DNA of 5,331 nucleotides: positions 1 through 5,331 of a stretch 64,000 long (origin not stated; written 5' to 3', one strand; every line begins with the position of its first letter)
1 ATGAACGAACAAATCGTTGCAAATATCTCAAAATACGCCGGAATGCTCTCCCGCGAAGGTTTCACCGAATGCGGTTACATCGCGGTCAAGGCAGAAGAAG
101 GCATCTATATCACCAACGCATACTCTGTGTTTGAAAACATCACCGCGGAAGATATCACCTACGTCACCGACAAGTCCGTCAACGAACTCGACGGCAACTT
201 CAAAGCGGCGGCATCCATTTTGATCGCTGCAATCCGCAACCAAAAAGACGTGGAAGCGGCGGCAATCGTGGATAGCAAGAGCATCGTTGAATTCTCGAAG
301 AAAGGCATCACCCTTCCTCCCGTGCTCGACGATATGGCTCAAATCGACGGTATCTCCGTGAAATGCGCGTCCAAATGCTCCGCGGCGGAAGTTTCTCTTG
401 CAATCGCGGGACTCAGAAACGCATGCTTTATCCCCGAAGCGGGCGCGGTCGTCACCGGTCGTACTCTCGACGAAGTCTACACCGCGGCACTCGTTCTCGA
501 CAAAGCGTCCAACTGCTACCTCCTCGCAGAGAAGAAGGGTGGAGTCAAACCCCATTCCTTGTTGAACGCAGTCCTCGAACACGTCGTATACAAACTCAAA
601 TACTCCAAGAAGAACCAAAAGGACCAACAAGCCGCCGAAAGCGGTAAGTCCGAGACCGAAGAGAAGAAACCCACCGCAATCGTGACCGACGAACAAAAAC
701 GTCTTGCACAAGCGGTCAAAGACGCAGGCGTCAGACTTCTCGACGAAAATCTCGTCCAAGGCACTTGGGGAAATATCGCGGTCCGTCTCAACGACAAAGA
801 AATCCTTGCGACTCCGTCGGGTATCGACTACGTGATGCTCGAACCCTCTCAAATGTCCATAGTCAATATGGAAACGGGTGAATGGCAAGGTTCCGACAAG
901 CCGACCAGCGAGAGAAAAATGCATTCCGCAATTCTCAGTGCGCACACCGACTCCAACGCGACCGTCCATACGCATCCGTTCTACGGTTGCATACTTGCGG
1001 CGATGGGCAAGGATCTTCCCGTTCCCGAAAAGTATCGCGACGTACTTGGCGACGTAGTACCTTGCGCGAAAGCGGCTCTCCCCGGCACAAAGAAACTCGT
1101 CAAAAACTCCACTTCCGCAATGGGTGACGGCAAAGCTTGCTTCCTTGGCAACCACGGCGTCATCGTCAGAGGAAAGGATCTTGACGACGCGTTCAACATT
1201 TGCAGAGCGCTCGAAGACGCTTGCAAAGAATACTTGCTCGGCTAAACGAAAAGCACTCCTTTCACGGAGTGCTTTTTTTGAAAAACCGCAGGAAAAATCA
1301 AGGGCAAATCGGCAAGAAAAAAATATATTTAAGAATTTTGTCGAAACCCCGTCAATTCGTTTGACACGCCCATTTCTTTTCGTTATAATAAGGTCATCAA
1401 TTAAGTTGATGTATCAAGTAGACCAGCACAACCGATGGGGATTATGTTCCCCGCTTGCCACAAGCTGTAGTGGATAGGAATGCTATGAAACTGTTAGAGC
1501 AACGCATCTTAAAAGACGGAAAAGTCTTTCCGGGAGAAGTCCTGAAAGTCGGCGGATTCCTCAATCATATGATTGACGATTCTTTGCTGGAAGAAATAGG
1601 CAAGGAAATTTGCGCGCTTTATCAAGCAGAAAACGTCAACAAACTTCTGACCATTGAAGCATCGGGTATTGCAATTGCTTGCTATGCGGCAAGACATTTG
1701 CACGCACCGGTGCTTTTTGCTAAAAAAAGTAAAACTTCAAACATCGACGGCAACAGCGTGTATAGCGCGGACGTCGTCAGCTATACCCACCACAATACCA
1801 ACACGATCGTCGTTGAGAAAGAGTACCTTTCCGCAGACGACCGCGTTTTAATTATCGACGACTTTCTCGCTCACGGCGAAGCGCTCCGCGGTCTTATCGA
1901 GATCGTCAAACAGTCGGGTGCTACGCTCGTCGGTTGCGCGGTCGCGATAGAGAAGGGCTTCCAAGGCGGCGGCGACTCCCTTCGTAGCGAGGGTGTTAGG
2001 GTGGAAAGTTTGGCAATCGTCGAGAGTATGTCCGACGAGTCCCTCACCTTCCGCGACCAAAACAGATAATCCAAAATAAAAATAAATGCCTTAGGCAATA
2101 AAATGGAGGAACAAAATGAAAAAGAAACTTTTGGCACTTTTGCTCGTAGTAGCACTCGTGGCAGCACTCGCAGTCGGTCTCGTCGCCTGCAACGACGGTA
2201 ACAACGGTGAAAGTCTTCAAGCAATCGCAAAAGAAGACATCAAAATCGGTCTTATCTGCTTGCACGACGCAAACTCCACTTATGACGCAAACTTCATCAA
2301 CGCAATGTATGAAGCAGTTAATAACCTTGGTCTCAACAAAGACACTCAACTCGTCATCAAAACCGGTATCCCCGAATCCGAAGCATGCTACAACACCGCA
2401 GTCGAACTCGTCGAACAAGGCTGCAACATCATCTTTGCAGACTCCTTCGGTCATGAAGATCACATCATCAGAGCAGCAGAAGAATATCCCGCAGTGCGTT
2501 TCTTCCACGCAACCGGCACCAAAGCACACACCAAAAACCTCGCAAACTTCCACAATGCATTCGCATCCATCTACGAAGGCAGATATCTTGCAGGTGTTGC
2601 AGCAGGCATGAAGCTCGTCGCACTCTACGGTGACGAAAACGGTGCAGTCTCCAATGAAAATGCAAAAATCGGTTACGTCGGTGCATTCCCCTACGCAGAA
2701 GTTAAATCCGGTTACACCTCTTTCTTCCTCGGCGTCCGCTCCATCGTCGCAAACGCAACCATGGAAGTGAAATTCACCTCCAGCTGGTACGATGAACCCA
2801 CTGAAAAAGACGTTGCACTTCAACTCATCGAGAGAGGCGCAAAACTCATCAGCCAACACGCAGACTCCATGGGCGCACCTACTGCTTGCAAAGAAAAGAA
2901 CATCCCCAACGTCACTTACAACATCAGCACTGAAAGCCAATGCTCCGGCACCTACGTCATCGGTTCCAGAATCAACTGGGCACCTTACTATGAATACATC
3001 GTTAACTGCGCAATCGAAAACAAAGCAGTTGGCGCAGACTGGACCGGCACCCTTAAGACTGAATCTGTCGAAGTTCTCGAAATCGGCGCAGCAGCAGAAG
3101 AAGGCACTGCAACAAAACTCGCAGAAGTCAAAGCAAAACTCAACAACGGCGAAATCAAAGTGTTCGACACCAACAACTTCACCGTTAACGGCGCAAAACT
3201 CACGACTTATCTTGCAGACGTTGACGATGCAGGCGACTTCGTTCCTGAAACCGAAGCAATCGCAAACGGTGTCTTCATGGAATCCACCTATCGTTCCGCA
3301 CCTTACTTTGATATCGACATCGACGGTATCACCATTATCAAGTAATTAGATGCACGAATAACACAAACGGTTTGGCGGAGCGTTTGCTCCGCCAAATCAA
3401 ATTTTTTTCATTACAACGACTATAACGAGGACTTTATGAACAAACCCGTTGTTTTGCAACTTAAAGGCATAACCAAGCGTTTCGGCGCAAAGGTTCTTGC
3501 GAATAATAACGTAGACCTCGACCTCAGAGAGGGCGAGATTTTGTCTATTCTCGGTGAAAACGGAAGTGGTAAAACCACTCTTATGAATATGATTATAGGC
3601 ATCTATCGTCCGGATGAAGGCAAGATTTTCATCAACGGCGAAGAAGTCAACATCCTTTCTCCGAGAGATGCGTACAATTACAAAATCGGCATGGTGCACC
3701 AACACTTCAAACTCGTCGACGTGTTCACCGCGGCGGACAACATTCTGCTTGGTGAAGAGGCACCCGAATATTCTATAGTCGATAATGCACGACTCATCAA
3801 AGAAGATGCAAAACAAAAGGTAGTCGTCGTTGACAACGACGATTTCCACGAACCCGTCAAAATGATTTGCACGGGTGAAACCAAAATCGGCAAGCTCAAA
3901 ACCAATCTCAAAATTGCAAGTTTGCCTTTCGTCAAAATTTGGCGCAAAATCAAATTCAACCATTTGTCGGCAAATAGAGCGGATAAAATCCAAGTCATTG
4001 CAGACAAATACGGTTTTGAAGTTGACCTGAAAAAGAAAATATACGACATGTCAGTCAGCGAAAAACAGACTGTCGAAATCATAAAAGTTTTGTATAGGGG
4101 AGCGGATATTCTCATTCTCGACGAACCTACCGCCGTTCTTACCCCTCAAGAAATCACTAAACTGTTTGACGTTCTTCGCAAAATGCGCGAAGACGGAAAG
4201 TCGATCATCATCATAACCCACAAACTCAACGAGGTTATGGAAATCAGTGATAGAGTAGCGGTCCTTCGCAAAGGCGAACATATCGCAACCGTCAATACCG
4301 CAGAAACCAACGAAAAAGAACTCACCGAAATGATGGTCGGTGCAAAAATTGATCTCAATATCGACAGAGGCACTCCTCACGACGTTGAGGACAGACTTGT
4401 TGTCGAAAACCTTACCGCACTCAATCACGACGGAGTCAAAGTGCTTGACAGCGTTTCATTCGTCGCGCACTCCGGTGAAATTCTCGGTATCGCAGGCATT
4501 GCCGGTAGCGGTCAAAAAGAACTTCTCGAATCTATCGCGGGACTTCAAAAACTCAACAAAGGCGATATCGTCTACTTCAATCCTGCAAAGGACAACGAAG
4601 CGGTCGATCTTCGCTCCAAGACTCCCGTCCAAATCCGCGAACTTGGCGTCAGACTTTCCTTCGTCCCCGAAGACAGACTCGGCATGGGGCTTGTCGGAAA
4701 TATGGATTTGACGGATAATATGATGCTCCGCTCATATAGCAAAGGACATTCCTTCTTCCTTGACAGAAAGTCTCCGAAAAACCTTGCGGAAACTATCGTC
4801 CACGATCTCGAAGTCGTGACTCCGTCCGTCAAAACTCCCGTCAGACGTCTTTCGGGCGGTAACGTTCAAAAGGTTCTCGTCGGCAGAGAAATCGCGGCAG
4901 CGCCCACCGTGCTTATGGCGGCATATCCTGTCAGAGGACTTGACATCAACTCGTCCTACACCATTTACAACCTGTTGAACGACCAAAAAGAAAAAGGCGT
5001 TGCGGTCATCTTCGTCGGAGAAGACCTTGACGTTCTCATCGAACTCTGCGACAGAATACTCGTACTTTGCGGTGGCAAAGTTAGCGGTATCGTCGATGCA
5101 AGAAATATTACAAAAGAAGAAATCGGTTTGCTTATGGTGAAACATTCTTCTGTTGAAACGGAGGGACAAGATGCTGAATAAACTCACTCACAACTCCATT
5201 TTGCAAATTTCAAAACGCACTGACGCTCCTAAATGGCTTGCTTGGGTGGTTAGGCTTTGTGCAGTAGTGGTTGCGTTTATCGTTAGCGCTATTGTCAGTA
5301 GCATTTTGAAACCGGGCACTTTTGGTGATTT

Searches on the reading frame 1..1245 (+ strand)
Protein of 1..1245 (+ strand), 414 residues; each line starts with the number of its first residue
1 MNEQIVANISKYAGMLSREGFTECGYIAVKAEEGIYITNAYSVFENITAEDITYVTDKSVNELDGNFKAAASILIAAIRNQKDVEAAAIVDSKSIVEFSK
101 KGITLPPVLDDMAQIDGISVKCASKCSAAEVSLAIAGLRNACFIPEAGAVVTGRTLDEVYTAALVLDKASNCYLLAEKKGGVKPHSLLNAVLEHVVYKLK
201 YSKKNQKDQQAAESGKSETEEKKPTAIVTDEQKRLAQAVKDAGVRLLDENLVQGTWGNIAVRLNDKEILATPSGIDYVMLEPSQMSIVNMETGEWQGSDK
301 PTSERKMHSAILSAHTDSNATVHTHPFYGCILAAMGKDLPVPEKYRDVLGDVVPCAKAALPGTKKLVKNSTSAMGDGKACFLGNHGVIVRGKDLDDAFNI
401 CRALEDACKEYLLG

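Call 91: search_protein_families(library=pfam, proteins=[window:1-1245:+])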
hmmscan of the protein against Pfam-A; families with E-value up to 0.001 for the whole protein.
window:1-1245:+ (414 aa): 1 family
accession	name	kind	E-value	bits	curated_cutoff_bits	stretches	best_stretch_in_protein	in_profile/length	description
PF00596.27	Aldolase_II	-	5.3e-52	176.8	22.2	2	241-412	5-183/183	Class II Aldolase and Adducin N-terminal domain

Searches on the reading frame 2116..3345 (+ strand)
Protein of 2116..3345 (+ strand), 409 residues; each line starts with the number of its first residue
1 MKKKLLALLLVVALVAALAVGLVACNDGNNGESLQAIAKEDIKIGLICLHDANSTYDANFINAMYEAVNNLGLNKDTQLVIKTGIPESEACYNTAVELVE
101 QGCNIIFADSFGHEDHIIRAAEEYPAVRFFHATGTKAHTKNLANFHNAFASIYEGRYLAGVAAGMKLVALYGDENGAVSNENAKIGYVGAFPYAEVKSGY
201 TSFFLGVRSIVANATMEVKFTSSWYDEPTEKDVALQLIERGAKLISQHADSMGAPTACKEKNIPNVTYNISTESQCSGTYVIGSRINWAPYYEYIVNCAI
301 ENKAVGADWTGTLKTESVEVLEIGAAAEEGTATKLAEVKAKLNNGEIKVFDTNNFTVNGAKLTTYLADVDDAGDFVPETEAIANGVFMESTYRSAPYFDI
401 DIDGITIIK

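Call 91: search_protein_families(library=pfam, proteins=[window:2116-3345:+])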
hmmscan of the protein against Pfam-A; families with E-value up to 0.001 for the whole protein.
window:2116-3345:+ (409 aa): 1 family
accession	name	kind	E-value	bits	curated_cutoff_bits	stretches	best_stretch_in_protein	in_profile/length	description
PF02608.20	Bmp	-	8.2e-29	101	24.1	1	49-349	6-297/301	ABC transporter substrate-binding protein PnrA-like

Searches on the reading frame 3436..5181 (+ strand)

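Call 91: search_protein_families(library=pfam, proteins=[window:3436-5181:+])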
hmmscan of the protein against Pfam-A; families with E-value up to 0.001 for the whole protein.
window:3436-5181:+ (581 aa): 5 families
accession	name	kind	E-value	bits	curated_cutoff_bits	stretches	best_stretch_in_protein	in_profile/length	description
PF00005.33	ABC_tran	-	1e-40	140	25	2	24-233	2-137/137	ABC transporter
PF13304.12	AAA_21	-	5.4e-06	27.1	27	0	202-264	235-300/304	AAA domain, putative AbiEii toxin, Type IV TA system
PF02463.25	SMC_N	-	6.2e-06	26.2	40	0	19-53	11-44/220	RecF/RecN/SMC N terminal domain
PF13401.12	AAA_22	-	0.00047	20.9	27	0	33-149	5-124/130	AAA domain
PF13173.12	AAA_14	-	0.0009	19.7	27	0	34-79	3-48/129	AAA domain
